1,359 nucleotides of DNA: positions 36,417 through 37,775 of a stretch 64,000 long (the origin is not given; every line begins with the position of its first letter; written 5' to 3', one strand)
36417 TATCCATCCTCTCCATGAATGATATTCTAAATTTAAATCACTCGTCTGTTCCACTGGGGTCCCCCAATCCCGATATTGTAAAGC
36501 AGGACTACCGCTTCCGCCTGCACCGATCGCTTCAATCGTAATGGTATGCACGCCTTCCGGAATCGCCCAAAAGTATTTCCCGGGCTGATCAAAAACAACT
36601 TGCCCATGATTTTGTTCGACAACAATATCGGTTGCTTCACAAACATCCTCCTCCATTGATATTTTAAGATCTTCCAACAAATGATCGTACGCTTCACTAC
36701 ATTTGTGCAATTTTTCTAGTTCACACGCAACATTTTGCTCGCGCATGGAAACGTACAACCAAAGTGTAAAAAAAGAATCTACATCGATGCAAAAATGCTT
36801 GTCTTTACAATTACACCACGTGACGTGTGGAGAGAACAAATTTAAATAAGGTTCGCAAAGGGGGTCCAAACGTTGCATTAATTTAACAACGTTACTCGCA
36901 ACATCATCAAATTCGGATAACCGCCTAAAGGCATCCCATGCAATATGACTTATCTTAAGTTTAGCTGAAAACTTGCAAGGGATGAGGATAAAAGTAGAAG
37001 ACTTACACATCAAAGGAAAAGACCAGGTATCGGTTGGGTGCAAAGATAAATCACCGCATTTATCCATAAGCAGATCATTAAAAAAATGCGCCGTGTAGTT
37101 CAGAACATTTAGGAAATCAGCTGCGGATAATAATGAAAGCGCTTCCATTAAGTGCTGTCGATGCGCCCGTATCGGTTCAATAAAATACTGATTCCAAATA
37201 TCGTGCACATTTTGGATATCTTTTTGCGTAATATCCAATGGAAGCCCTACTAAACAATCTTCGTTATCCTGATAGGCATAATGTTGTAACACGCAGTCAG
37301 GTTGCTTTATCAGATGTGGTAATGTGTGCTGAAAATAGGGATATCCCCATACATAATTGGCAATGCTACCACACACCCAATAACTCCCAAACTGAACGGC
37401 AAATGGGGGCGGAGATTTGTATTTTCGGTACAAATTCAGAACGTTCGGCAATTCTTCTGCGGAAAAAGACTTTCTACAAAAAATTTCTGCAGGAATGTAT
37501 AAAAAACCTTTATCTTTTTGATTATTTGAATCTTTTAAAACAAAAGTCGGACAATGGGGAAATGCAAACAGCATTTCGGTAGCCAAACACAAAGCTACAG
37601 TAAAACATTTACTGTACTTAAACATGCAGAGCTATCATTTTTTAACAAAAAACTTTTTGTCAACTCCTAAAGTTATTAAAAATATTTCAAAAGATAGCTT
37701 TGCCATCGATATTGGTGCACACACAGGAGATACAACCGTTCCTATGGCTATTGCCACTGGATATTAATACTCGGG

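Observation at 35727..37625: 632-aa leader-bearing protein with an unrecognisable N-terminal half and split glycine-cluster C-terminal region, physically linked to the Cys/His cassettes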

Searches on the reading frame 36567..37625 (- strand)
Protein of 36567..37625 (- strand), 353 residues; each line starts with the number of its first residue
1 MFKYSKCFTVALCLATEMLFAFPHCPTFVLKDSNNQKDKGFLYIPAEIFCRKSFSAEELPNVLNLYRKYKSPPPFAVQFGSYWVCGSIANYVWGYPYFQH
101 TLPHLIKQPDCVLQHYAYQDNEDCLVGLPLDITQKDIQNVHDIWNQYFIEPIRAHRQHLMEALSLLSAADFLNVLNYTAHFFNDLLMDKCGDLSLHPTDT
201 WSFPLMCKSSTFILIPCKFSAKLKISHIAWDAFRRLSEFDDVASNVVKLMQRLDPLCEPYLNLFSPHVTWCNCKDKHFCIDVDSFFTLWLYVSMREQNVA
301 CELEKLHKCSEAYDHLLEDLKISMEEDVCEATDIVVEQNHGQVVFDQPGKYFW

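Call 55: predict_structure(alignment_id=A5)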
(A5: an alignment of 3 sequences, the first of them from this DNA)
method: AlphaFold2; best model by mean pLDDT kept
length: 353 residues; sequences in the alignment: 3
mean_pLDDT: 29.7   pTM: 0.21
mean pLDDT of the five models: 29.7, 29.6, 29.3, 28.6, 28.1
residues with pLDDT >= 90: 0; 70-90: 0; 50-70: 0; < 50: 353
segments of 3 or more residues with pLDDT < 50: 1-353
pLDDT, mean of each block of 10 residues (from residue 1): 29 33 26 28 26 36 38 34 31 30 28 24 26 34 36 36 36 36 29 26 23 22 27 32 36 32 29 25 31 27 27 30 27 27 27 24
secondary structure, 60 per line:
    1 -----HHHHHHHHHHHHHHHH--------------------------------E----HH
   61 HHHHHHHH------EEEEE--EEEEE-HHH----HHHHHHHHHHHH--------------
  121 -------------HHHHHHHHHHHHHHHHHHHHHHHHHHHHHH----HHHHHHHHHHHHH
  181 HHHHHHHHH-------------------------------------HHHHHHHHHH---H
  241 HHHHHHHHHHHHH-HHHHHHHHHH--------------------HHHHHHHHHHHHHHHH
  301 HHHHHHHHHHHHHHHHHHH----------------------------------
elements in order: H6-21 H59-68 E75-79 E82-86 H95-106 H134-163 H168-189 H227-236 H240-253 H255-264 H285-319
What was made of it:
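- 36606..37559 (-): Residues 23-340. Orphan Cys/His/aromatic-rich domain of unknown fold. It has 11 invariant Cys, including the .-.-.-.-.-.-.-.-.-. motif at residues 270-279. AF2 pLDDT 29.7 (call 55).
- Tried and rejected: With the three permitted sequences the result was pLDDT 29.7, which is unusable, so no fold search was run on it (call 55).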

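Call 93: search_solved_structures(query=A3, max_evalue=10)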
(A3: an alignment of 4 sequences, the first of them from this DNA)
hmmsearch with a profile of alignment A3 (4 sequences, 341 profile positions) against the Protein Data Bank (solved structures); distinct sequences matched with E-value up to 10: 0.
